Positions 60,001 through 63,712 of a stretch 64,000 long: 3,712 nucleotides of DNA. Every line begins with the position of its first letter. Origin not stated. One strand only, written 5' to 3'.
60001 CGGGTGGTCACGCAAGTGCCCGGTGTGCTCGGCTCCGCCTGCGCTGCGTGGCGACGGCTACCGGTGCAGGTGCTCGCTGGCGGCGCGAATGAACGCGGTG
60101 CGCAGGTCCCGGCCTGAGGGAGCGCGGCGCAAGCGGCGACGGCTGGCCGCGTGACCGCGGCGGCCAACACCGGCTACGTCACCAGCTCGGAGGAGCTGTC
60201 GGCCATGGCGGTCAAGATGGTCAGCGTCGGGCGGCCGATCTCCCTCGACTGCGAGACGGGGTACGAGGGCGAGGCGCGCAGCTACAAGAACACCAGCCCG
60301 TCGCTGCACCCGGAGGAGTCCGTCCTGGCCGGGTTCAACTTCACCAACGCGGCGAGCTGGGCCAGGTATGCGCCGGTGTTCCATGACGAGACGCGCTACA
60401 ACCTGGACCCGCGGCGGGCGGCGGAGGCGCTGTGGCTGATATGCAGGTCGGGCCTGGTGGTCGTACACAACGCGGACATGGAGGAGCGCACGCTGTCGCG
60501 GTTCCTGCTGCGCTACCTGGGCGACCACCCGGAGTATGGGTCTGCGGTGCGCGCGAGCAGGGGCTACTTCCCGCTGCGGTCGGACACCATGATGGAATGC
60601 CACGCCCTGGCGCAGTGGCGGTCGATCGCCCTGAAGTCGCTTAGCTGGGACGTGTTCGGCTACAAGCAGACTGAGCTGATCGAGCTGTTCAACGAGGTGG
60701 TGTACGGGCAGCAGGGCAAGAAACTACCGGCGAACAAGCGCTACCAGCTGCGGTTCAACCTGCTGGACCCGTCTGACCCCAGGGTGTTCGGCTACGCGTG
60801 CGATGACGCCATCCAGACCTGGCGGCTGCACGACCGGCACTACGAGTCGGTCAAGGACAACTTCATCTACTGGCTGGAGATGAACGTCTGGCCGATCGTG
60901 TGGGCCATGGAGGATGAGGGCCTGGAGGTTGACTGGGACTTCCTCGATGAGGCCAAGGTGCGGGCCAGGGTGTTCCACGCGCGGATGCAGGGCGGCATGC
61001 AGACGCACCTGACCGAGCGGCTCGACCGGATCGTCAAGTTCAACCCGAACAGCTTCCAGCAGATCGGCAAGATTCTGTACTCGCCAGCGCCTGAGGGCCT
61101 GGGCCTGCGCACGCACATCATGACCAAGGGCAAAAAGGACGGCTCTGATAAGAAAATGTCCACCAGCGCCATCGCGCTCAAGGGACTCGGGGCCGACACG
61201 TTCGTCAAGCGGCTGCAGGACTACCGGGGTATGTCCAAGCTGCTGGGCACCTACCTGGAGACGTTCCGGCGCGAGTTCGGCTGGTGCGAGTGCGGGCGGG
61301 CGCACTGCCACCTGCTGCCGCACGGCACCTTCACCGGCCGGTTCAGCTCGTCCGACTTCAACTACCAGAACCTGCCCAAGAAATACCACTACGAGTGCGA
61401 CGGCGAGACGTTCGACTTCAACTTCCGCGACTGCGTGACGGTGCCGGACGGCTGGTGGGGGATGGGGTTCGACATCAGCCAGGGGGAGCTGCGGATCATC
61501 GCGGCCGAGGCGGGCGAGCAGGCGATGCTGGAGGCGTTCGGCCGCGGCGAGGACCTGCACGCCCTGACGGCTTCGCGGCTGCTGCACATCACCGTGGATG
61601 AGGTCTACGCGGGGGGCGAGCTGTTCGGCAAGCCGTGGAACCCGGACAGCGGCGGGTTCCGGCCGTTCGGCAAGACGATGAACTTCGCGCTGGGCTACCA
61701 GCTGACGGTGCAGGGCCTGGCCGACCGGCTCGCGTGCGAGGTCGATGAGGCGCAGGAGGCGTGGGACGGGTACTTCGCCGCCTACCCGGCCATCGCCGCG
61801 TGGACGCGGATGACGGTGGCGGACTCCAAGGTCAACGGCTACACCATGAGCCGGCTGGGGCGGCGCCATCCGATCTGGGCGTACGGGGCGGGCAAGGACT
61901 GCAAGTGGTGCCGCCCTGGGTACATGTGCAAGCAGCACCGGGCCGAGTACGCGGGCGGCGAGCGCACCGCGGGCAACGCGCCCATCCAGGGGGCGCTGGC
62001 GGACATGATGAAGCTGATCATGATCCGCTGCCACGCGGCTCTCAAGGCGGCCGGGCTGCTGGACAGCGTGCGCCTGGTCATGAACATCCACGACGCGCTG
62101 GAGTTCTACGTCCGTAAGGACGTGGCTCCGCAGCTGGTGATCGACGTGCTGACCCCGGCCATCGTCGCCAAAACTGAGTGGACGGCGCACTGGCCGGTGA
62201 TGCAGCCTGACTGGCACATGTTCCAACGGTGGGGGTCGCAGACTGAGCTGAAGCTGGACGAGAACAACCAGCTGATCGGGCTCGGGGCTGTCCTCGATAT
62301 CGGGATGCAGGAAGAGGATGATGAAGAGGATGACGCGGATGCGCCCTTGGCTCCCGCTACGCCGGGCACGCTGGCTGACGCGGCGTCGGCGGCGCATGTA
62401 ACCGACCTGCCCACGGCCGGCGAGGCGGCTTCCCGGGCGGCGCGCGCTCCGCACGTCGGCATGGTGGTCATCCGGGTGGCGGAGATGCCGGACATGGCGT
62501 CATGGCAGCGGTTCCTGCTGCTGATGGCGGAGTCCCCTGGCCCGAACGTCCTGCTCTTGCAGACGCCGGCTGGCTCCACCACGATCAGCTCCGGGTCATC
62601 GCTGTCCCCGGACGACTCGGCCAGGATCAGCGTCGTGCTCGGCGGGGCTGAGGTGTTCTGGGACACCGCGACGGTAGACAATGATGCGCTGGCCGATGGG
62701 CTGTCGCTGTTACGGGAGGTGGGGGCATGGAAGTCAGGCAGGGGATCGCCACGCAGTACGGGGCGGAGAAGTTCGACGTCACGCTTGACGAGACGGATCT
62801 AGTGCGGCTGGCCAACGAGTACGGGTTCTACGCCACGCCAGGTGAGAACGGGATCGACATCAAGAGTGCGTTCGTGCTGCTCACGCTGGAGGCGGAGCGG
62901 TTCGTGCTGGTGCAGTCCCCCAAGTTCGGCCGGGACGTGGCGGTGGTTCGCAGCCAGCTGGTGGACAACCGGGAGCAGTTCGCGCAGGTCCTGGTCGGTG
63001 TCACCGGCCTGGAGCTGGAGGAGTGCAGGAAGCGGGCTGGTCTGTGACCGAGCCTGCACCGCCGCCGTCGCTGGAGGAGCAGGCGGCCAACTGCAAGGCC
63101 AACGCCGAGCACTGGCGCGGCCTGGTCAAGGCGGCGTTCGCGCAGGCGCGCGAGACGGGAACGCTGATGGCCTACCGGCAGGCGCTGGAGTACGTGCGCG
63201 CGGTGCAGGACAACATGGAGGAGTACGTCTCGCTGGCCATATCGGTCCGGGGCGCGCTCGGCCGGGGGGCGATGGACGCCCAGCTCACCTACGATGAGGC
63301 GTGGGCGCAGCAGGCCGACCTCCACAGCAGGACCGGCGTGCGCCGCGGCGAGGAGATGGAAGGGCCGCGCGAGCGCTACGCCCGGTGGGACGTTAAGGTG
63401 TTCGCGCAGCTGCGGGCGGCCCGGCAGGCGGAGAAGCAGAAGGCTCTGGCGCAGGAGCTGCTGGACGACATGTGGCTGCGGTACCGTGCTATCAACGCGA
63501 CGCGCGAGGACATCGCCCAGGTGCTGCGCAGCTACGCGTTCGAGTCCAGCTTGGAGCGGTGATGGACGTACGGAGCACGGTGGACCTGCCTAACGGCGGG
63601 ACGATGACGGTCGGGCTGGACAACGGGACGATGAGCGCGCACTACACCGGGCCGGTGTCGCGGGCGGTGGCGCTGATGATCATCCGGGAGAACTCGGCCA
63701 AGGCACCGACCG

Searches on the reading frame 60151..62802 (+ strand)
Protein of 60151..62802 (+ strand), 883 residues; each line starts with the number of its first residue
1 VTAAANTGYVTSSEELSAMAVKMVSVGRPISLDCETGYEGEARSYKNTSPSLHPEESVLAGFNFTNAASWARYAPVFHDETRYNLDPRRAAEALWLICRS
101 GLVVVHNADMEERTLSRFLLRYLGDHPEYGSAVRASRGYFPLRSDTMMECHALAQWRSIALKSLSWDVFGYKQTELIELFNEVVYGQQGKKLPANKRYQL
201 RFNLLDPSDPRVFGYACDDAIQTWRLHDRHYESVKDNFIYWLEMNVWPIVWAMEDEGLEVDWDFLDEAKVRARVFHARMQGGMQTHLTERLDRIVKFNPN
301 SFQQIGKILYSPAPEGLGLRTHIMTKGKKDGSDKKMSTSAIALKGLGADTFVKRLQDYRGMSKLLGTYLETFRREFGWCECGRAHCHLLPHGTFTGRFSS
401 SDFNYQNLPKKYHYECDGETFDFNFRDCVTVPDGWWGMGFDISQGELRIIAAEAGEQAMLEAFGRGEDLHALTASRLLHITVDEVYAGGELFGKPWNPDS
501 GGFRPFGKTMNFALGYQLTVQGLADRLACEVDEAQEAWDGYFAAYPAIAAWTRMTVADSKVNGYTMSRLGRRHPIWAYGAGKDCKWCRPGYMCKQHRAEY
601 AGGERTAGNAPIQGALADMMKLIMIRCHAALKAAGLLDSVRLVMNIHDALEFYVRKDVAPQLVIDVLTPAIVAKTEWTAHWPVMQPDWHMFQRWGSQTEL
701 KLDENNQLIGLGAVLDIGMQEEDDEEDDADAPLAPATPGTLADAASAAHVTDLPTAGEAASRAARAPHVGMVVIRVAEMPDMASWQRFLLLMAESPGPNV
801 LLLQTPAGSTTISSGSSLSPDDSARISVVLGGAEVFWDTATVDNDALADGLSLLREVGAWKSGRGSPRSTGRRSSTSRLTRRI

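Call 9: search_protein_families(library=phrogs, proteins=[window:60151-62802:+])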
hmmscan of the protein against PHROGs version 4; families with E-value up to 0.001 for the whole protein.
window:60151-62802:+ (883 aa): 8 families
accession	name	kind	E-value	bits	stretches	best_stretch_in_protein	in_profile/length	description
phrog_17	-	DNA, RNA and nucleotide metabolism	4e-80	271.3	1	14-662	659-1203/1445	DNA polymerase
phrog_2573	-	DNA, RNA and nucleotide metabolism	8.2e-25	88.7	1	438-661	20-236/336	DNA polymerase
phrog_5995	-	DNA, RNA and nucleotide metabolism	9.3e-18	65.6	1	514-662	4-136/236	DNA polymerase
phrog_10285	-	DNA, RNA and nucleotide metabolism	3.3e-12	47.1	1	425-551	45-163/321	DNA polymerase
phrog_12241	-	DNA, RNA and nucleotide metabolism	5.4e-11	43.1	1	215-413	283-498/502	DNA polymerase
phrog_23226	-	DNA, RNA and nucleotide metabolism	2.3e-05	24.1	1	392-552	302-467/611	DNA polymerase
phrog_15971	-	DNA, RNA and nucleotide metabolism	9.2e-05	22.7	0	268-451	17-180/376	DNA polymerase I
phrog_35406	-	DNA, RNA and nucleotide metabolism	9.9e-05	22.6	0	502-669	107-261/320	DNA polymerase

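Call 21: search_dna_similar(query=window:60151-62802:+, collection=phages, mode=protein, max_rows=15)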
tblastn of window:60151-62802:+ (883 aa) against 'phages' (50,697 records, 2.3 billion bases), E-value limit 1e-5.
Records with a match: 2630; places in all: 2632; records where one place covers at least 80% of the query: 0.
Best place of each record, by identity: <60% 2630.
By first word of the organism name: Mycobacterium 972; Salmonella 217; Bacillus 209; Vibrio 164; Staphylococcus 136; Enterococcus 107; Gordonia 91; Escherichia 80; Listeria 74; Klebsiella 73; and 74 more.
By host as written in the record: Mycobacterium smegmatis mc2 155 697; - 216; Mycobacterium smegmatis mc#155 130; Listeria monocytogenes 53; Mycobacterium smegmatis mc2155 52; Salmonella enterica subsp. enterica serovar Enteritidis PT1 48; Staphylococcus aureus 40; Rhodococcus erythropolis RIA 643 37; and 472 more.
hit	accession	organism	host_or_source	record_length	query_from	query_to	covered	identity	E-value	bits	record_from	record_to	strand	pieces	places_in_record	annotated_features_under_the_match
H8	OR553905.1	Microbacterium phage Magritte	Microbacterium foliorum NRRL B-24224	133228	25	708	77%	32.6%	3e-97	341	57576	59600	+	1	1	69: DNA polymerase I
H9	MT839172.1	Bacteriophage sp.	human fecal samples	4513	54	681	71%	27.3%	3e-44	179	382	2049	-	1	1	record has no annotation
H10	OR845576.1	Escherichia phage ECO95 1-6-1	Escherichia coli O157:H7 ATCC 43895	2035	59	657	68%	27.0%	4e-32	139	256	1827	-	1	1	record has no annotation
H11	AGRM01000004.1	Salmonella enterica subsp. houtenae str. ATCC BAA-1581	Homo sapiens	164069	59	657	68%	26.6%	2e-31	139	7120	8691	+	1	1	DNA-directed DNA polymerase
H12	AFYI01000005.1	Salmonella enterica subsp. enterica serovar Infantis str. ...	Homo sapiens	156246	59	657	68%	26.4%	3e-31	139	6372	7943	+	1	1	DNA-directed DNA polymerase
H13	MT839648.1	Bacteriophage sp.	human fecal samples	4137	145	654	58%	28.7%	5e-39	162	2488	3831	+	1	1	record has no annotation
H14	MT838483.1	Bacteriophage sp.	human fecal samples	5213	108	683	65%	25.1%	3e-27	125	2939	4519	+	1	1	record has no annotation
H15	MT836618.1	Bacteriophage sp.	human fecal samples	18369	212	694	55%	28.1%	6e-32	140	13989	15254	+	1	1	record has no annotation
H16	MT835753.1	Bacteriophage sp.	human fecal samples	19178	189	650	52%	29.0%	1e-36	156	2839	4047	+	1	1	record has no annotation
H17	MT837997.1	Bacteriophage sp.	human fecal samples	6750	205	681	54%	28.1%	8e-37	156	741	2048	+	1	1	record has no annotation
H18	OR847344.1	Listeria phage LM 4-11-1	Listeria monocytogenes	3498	181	671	56%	26.9%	3e-28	128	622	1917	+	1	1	record has no annotation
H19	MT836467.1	Bacteriophage sp.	human fecal samples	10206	203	650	51%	29.2%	1e-38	162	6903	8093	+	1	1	record has no annotation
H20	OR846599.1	Enterococcus phage Efs 1-1-1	Enterococcus faecalis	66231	207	681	54%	27.4%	6e-28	128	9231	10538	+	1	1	record has no annotation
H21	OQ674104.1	Salmonella phage KKP_3822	Salmonella enterica subsp. enterica ...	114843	145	661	59%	25.2%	1e-16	92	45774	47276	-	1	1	DNA polymerase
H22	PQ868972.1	Curtobacterium phage Yappy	Curtobacterium flaccumfaciens NRRL ...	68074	21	553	60%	24.3%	4e-14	83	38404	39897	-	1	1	80: DNA polymerase I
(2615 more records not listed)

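Call 22: find_related_loci(query=window:60151-62802:+, collection=viral_contigs, flank=10000)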
Query window:60151-62802:+ (883 aa) in viral_contigs; peptide patterns used: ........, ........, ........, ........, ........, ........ (x = any residue, [..] = any of these).
2 stretches matched a pattern; 2 encode a relative of the query (tblastn E <= 1e-3); 2 distinct loci.
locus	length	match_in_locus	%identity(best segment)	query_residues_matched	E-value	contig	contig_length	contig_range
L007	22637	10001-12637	65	5-881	0e+0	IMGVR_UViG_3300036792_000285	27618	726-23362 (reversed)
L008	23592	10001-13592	71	4-853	0e+0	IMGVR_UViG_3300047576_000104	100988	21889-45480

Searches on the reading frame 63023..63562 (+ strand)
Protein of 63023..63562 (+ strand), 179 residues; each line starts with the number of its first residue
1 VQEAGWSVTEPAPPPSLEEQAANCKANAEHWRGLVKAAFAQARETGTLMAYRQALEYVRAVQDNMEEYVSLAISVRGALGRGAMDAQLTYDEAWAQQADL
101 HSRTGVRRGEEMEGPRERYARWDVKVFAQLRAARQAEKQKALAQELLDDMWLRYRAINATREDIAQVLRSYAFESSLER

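Call 33: find_encoding_contigs(protein=window:63023-63562:+, flank=10000, max_places=4)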
Protein window:63023-63562:+ (179 aa): 2 contigs read that carry it; 2 places shown.
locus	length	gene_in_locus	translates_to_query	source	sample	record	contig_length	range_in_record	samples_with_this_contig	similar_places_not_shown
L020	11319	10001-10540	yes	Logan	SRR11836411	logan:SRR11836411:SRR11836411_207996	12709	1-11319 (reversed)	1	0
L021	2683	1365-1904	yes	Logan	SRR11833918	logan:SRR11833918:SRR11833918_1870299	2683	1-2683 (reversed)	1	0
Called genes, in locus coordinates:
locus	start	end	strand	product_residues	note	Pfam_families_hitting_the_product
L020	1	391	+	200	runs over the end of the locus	PF19800:DUF6283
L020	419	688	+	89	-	-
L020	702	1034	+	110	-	-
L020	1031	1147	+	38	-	-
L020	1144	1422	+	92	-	-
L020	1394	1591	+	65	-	-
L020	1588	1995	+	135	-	-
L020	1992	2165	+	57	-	-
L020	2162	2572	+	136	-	-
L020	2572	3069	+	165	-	-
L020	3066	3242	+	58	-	-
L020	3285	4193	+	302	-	-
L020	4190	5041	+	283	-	PF13177:DNA_pol3_delta2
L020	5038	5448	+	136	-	-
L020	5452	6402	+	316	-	-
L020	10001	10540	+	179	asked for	-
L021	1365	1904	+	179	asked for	-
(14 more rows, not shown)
